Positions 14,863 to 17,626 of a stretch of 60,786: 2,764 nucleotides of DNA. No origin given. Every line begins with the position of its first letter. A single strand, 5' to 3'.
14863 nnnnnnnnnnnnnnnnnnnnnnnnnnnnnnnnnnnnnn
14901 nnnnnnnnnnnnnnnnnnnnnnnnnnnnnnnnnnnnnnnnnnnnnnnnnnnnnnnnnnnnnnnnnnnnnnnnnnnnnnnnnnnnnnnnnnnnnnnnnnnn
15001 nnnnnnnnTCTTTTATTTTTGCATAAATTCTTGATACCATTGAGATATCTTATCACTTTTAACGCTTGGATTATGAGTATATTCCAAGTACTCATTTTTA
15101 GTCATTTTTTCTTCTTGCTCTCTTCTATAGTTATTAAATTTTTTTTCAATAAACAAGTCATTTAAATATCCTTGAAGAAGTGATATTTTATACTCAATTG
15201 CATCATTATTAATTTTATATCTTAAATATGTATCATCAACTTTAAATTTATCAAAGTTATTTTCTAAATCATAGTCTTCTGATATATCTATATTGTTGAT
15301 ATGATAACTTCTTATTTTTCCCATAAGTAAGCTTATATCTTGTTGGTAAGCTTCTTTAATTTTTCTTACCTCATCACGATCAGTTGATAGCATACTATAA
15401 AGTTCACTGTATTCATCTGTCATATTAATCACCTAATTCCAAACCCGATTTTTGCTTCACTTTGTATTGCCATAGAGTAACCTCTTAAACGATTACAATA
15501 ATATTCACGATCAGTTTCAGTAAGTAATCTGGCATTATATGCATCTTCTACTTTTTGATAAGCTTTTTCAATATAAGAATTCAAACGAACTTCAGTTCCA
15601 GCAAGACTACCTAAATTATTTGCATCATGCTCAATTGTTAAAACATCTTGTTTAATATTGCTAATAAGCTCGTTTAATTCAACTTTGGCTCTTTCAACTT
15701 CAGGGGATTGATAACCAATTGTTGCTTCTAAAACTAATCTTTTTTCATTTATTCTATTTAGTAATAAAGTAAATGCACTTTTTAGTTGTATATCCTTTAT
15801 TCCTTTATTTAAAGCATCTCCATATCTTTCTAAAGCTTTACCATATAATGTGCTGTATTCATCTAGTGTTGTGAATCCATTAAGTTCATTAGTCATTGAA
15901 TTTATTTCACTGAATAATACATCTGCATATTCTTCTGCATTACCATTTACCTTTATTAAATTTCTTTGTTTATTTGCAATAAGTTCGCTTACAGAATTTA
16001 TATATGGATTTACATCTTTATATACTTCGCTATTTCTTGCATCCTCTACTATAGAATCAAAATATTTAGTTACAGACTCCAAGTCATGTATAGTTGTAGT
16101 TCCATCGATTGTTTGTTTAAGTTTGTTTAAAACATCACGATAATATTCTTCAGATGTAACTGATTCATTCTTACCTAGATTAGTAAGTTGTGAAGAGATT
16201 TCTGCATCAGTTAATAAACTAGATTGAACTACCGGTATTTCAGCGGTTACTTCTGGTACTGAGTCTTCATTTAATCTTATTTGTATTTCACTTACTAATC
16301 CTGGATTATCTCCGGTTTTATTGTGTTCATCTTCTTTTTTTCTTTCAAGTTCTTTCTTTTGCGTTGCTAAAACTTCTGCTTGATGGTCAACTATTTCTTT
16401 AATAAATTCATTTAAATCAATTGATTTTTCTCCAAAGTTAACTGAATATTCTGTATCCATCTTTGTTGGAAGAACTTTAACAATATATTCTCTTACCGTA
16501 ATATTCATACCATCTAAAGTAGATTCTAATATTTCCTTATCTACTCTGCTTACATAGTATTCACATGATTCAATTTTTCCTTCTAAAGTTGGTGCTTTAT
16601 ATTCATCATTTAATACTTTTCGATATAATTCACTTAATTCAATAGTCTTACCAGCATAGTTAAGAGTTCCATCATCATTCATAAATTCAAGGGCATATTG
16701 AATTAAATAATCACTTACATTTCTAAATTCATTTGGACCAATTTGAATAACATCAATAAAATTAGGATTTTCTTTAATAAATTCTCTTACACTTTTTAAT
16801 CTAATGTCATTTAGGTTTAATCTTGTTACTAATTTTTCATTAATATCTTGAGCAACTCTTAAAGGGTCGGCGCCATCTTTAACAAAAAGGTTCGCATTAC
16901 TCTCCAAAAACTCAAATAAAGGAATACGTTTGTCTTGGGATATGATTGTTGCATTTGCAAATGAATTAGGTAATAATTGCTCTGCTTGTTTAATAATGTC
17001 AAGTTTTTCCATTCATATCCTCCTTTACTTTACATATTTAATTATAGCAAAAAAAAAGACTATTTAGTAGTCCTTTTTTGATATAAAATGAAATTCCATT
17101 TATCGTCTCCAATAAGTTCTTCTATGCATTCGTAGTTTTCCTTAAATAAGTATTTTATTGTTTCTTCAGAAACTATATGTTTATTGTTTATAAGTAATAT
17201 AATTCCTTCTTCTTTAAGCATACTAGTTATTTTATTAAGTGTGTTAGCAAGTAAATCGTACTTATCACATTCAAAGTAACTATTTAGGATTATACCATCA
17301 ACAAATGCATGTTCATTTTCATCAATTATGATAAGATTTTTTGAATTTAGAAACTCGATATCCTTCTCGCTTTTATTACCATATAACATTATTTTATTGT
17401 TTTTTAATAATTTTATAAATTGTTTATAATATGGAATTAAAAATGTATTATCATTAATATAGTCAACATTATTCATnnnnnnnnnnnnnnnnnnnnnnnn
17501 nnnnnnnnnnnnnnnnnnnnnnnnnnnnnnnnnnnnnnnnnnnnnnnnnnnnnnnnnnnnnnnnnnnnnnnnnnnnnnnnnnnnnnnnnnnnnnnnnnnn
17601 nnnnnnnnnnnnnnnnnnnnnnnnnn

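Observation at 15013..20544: Seven-gene, translationally coupled operon of soluble unknown proteins built around a minimal FtsK/SpoIIIE motor domain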

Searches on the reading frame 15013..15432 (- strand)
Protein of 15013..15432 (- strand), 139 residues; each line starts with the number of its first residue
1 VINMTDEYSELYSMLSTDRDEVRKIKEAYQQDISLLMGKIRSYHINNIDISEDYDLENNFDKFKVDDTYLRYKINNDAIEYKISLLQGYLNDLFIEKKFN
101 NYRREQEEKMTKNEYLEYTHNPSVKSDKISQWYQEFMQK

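Call 3: search_protein_families(library=pfam, proteins=[window:15013-15432:-], max_evalue=1)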
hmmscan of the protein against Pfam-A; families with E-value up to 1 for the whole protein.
window:15013-15432:- (139 aa): 1 family
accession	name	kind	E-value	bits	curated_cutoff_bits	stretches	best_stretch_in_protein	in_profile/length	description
PF01560.22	HCV_NS1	-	0.27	10.3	27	1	67-102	30-65/344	Hepatitis C virus non-structural protein E2/NS1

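Call 4: search_protein_families(library=padloc, proteins=[window:15013-15432:-], max_evalue=1)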
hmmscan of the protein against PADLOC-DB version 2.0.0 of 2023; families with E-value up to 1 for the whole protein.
window:15013-15432:- (139 aa): 0 families

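Call 5: search_protein_families(library=ncbifam, proteins=[window:15013-15432:-], max_evalue=1)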
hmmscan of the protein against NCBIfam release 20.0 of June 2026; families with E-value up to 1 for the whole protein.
window:15013-15432:- (139 aa): 0 families

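Call 6: search_protein_families(library=phrogs, proteins=[window:15013-15432:-], max_evalue=1)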
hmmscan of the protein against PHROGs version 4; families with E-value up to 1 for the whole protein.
window:15013-15432:- (139 aa): 3 families
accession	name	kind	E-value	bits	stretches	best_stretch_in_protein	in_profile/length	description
phrog_27235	-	unknown function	0.025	16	1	54-102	29-76/86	-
phrog_6130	-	unknown function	0.033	15.3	1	21-83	22-83/85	-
phrog_37175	-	unknown function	0.061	14.7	1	9-47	6-44/71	-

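Call 35: search_solved_structures(query=A7, max_evalue=10)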
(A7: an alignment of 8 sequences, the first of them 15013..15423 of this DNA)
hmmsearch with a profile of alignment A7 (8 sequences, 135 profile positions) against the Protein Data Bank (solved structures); distinct sequences matched with E-value up to 10: 4.
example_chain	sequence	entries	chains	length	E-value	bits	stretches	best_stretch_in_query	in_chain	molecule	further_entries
2ld3_A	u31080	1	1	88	0.057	16.6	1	2-51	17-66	Myosin VI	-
3gn4_A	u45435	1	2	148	0.24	14.6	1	2-51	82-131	Myosin-VI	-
1y66_A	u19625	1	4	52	0.29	14.3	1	91-135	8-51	engrailed homeodomain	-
9w9i_A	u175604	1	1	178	0.99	12.6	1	4-62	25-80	Kinesin-like protein KIF3A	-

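Call 89: search_dna_similar(query=window:15013-15423:-, collection=phages, mode=protein, max_evalue=0.01, max_rows=5)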
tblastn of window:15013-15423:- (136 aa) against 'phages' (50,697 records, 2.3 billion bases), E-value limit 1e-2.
No match.

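Call 90: search_dna_similar(query=window:15013-15423:-, collection=plasmids, mode=protein, max_evalue=0.01, max_rows=5)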
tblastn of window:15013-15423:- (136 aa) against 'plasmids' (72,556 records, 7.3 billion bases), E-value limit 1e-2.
No match.

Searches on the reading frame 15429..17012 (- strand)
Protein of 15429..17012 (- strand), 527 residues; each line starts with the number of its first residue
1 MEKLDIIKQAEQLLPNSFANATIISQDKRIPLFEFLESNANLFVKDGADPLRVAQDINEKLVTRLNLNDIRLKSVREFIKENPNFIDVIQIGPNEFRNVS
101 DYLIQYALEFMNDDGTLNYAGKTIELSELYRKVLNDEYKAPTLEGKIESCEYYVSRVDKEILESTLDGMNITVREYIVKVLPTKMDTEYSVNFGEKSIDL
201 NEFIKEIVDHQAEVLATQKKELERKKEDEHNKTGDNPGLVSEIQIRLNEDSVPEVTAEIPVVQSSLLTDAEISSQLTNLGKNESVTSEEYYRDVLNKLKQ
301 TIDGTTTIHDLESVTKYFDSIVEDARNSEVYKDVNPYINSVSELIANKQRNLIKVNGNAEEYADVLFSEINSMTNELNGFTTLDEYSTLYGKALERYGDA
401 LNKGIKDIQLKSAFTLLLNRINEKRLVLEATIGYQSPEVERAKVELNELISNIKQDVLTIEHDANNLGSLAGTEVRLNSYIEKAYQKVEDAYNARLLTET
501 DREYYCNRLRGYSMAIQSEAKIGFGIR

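Call 3: search_protein_families(library=pfam, proteins=[window:15429-17012:-], max_evalue=1)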
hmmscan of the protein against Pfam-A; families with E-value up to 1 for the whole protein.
window:15429-17012:- (527 aa): 1 family
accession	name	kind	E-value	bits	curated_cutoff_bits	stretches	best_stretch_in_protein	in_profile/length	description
PF16789.10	YscO-like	-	0.65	10.4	27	0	287-341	48-100/161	YscO-like protein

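Call 4: search_protein_families(library=padloc, proteins=[window:15429-17012:-], max_evalue=1)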
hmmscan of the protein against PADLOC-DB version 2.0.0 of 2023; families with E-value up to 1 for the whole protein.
window:15429-17012:- (527 aa): 0 families

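Call 5: search_protein_families(library=ncbifam, proteins=[window:15429-17012:-], max_evalue=1)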
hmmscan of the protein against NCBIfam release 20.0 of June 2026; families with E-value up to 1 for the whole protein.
window:15429-17012:- (527 aa): 1 family
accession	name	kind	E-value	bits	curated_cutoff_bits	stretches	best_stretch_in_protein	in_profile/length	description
TIGR03112.1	6_pyr_pter_rel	hypoth_equivalog_domain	0.65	10.3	69.35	0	328-376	44-92/113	6-pyruvoyl tetrahydropterin synthase-related domain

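Call 6: search_protein_families(library=phrogs, proteins=[window:15429-17012:-], max_evalue=1)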
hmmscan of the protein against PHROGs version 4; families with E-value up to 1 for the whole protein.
window:15429-17012:- (527 aa): 4 families
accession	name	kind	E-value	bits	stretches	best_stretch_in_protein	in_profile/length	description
phrog_34987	-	unknown function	0.018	16.4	1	165-207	32-74/79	-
phrog_3590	-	unknown function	0.1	13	1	191-382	135-320/481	-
phrog_2347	-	unknown function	0.17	12.9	0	184-209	46-71/72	-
phrog_31943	-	unknown function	0.37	12.1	0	287-301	47-61/77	-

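Call 30: search_solved_structures(query=A5, max_evalue=10)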
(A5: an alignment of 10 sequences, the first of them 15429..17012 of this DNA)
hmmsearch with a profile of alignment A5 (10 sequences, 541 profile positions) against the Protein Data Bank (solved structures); distinct sequences matched with E-value up to 10: 1.
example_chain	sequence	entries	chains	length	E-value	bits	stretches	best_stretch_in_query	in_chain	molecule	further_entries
1fxk_B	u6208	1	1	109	1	11.1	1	410-477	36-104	PREFOLDIN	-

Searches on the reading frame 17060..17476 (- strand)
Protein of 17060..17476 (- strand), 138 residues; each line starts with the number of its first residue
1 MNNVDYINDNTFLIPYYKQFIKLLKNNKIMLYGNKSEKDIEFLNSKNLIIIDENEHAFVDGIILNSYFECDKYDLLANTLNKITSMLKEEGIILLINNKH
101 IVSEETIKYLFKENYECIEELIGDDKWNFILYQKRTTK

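Call 3: search_protein_families(library=pfam, proteins=[window:17060-17476:-], max_evalue=1)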
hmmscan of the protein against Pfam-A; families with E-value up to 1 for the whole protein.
window:17060-17476:- (138 aa): 4 families
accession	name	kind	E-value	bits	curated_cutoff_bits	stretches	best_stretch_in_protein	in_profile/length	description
PF05175.20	MTS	-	0.017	15.2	23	1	50-115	90-158/170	Methyltransferase small domain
PF16285.10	DUF4931_N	-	0.028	15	24.1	1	81-121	26-66/124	Domain of unknown function (DUF4931) N-terminal domain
PF07985.18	SRR1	-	0.081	13.2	24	1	36-120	61-142/172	SRR1 domain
PF22882.2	GT-D-like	-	0.19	11.5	27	1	16-50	116-150/210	GT-D fold-like domain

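Call 4: search_protein_families(library=padloc, proteins=[window:17060-17476:-], max_evalue=1)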
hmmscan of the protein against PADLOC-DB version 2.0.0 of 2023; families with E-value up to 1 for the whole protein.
window:17060-17476:- (138 aa): 1 family
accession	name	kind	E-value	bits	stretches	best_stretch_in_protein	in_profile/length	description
PDLC04134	mad2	-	0.0038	14.1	1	52-125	353-426/492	mads_2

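Call 5: search_protein_families(library=ncbifam, proteins=[window:17060-17476:-], max_evalue=1)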
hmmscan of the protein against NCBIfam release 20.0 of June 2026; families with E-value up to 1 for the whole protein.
window:17060-17476:- (138 aa): 0 families

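Call 6: search_protein_families(library=phrogs, proteins=[window:17060-17476:-], max_evalue=1)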
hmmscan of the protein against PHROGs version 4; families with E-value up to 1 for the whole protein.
window:17060-17476:- (138 aa): 0 families

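Call 69: search_solved_structures(query=A11, max_evalue=10)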
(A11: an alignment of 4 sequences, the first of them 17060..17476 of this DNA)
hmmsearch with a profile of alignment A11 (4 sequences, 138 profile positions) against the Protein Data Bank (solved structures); distinct sequences matched with E-value up to 10: 4.
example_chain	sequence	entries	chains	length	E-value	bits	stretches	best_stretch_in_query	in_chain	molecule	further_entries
7r2k_A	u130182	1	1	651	0.0098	19.1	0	60-104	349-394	CRISPR-associated helicase Cas3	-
3dm5_A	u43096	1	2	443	0.1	15.8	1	16-99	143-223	Signal recognition 54 kDa protein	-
6nm1_A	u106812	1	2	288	0.86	12.8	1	42-104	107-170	Fatty acid Kinase (Fak) B1 protein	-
4o8s_A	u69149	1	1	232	4.7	10.4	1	34-81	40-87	Putative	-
